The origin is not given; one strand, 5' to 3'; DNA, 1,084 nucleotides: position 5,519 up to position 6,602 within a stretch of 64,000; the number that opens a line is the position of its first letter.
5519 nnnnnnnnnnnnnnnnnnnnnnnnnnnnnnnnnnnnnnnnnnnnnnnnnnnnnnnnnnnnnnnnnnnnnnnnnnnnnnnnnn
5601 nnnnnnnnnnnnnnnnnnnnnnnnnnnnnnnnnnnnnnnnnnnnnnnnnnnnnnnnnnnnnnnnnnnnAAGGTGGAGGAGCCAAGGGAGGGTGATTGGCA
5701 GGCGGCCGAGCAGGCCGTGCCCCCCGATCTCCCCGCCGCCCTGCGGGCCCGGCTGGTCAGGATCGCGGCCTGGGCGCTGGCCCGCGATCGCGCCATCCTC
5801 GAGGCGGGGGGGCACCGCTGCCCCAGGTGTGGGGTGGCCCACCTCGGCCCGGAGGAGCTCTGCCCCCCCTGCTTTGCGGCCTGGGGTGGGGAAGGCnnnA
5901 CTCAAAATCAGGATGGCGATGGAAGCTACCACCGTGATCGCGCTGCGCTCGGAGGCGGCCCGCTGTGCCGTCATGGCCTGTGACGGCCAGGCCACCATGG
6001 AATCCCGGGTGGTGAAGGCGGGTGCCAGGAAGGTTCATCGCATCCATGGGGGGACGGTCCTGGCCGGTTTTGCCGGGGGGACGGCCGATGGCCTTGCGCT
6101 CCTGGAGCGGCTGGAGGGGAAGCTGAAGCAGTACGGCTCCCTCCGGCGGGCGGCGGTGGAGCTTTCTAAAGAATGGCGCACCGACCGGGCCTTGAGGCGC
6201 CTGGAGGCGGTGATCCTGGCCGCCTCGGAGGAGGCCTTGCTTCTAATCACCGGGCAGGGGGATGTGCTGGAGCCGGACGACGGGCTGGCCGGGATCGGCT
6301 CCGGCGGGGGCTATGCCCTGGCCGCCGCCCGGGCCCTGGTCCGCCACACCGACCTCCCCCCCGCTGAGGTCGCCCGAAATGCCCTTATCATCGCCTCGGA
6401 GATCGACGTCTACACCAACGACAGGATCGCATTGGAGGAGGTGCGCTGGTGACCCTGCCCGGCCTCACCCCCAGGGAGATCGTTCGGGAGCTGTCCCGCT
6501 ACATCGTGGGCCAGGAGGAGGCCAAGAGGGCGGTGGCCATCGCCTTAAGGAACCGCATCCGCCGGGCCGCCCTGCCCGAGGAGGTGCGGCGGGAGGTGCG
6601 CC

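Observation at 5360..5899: DUF721/DciA-like zinc-ribbon protein immediately after the DnaA-box cluster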

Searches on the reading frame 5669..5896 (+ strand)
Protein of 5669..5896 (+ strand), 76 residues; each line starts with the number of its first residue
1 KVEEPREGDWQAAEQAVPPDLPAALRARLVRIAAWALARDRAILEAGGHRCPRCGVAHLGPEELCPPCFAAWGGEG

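Call 55: search_solved_structures(query=A4, max_evalue=5, show_alignments=2)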
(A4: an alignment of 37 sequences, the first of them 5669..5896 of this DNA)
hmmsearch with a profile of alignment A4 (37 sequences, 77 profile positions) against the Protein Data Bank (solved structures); distinct sequences matched with E-value up to 5: 112 (the best 60 are shown).
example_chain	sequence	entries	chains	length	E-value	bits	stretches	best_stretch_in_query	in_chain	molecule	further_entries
5li0_4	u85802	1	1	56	0.00034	23.3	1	34-74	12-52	50S ribosomal protein L32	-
4wce_Z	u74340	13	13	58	0.00037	23.1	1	34-74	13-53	50S ribosomal protein L32 | Large ribosomal subunit protein bL32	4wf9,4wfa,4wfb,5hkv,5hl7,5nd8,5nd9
6esq_E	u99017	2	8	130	0.0021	20.7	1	48-72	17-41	Pfam DUF35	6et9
7fse_A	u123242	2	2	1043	0.0046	19.6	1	49-73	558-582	Reverse gyrase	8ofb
7fsf_A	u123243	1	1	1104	0.0049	19.5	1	49-73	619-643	Reverse gyrase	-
4ddt_A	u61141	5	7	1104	0.0049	19.5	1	49-73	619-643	Reverse gyrase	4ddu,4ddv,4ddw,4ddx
3gj8_B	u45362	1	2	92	0.0053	19.4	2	40-71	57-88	Nuclear pore complex protein Nup153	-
6o8w_2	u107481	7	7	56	0.0066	19.1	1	35-73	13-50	50S ribosomal protein L32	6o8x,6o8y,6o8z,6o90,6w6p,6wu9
7p7r_4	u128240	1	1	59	0.0075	19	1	35-73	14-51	50S ribosomal protein L32-3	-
7nhk_4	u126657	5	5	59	0.0076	18.9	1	35-73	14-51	50S ribosomal protein L32 | 50S ribosomal protein L32-3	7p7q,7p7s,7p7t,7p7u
1ryt_A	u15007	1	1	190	0.0077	18.9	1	44-70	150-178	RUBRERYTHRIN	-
1b71_A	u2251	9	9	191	0.0078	18.9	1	44-70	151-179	PROTEIN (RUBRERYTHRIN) | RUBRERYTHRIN | Rubrerythrin all-iron(III) form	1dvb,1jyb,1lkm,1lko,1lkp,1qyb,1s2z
5t7v_LE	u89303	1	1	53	0.011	18.4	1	34-74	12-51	50S ribosomal protein L32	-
6wqn_N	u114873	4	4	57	0.011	18.4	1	34-75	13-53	50S ribosomal protein L32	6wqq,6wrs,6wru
5ngm_AZ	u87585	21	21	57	0.013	18.2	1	34-74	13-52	50S ribosomal protein L32 | Large ribosomal subunit protein bL32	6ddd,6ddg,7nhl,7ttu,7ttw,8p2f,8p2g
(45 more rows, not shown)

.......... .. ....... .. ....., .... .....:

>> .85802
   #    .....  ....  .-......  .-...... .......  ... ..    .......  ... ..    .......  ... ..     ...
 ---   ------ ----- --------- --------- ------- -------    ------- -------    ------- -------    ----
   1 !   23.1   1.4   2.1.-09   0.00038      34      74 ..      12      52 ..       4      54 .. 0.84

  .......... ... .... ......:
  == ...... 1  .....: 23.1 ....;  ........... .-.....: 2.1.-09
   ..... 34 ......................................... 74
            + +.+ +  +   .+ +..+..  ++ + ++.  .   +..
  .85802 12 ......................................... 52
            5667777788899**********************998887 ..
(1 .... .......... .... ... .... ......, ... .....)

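Call 62: predict_structure(alignment_id=A4)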
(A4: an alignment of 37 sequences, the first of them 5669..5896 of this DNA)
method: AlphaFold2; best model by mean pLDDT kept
length: 76 residues; sequences in the alignment: 37
mean_pLDDT: 95.0   pTM: 0.79
mean pLDDT of the five models: 95.0, 94.9, 94.9, 94.2, 93.9
residues with pLDDT >= 90: 70; 70-90: 3; 50-70: 3; < 50: 0
segments of 3 or more residues with pLDDT < 50: none
pLDDT, mean of each block of 10 residues (from residue 1): 94 98 99 98 97 97 95 74
secondary structure, 60 per line:
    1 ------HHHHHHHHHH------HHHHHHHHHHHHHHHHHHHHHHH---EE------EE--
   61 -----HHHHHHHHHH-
elements in order: H7-16 H23-45 H66-75

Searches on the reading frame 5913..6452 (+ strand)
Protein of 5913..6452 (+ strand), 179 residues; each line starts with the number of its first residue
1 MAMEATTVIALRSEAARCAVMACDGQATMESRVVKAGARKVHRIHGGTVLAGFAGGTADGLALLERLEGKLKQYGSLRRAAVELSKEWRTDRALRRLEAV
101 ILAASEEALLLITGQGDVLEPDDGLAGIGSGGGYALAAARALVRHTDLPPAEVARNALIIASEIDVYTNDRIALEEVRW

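Call 4: search_protein_families(library=pfam, proteins=[window:5913-6452:+], max_evalue=1)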
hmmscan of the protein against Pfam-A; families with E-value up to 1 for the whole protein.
window:5913-6452:+ (179 aa): 3 families
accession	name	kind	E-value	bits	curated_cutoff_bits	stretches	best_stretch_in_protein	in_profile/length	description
PF00227.31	Proteasome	-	8.6e-20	71.6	22.4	1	5-175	4-187/189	Proteasome subunit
PF11653.13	VirionAssem_T7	-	0.0027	18.6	25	1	31-59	17-43/99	Bacteriophage T7 virion assembly protein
PF00288.32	GHMP_kinases_N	-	0.014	16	22.3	1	126-162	30-68/87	GHMP kinases N terminal domain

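Call 5: search_protein_families(library=ncbifam, proteins=[window:5913-6452:+], max_evalue=1)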
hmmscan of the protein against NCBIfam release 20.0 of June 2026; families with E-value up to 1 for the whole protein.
window:5913-6452:+ (179 aa): 4 families
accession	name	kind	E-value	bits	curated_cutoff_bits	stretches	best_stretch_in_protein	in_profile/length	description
NF003964.0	PRK05456.1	equivalog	4.4e-68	228.4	137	1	2-177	4-178/179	ATP-dependent protease subunit HslV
TIGR03692.1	ATP_dep_HslV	equivalog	3.6e-65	218.8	157.75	1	6-177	1-171/171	HslVU peptidase proteolytic subunit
TIGR03634.1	arc_protsome_B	equivalog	5.2e-05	22.9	224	1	6-174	2-177/185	archaeal proteasome endopeptidase complex subunit beta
NF009219.0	PRK12567.1-3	equivalog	0.16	11.5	179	1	20-65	93-138/220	putative monovalent cation/H+ antiporter subunit B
